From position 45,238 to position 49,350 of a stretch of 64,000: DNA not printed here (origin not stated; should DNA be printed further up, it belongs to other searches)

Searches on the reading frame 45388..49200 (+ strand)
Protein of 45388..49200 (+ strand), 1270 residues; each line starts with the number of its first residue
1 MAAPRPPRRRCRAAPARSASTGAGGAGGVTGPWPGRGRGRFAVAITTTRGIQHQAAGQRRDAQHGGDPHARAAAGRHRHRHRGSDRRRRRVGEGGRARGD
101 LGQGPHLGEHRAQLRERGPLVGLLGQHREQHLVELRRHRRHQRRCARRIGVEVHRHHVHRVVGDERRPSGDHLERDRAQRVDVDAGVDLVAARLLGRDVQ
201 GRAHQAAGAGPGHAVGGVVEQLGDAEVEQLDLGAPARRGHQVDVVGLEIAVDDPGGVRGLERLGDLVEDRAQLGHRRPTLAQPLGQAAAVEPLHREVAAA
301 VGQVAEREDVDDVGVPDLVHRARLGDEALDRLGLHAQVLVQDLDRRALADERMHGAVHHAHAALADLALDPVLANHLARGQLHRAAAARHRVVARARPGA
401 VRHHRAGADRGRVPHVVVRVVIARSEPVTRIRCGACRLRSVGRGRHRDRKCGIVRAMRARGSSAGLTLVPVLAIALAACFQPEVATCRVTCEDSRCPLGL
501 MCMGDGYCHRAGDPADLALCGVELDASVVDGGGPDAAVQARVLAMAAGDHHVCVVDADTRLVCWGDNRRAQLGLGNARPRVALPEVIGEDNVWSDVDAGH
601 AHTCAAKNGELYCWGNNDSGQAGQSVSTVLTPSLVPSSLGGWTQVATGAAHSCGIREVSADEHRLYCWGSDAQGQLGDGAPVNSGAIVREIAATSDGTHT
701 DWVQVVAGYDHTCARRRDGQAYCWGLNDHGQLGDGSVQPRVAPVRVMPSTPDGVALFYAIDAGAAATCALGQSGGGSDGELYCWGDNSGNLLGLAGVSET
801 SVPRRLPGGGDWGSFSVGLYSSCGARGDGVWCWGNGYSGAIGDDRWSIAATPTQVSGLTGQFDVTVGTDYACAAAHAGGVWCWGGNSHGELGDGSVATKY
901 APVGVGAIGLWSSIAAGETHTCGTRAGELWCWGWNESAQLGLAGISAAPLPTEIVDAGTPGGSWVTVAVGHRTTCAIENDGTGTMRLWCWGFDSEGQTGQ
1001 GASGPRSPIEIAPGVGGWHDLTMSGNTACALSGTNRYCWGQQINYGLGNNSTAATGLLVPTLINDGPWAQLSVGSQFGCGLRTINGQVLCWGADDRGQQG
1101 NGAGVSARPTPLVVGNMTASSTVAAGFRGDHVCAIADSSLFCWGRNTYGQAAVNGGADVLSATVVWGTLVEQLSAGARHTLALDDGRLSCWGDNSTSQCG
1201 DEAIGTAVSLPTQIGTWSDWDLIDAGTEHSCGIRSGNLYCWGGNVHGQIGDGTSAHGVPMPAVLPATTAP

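Call 34: search_protein_families(library=pfam, proteins=[window:45388-49200:+], max_evalue=0.001)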
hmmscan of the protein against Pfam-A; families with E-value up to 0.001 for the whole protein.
window:45388-49200:+ (1270 aa): 4 families
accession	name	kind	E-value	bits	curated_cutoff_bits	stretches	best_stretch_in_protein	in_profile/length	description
PF25390.1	WD40_RLD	-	4.1e-99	332.8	150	3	502-863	4-353/363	RCC1-like domain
PF00415.24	RCC1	-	5.1e-62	206.7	21.7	6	718-769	1-49/50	Regulator of chromosome condensation (RCC1) repeat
PF13540.12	RCC1_2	-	1.4e-58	193.8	22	8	702-731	1-30/30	Regulator of chromosome condensation (RCC1) repeat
PF25384.1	Alsin_RLD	-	4.8e-12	46.3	100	1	663-739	242-314/405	Alsin RCC1-like domain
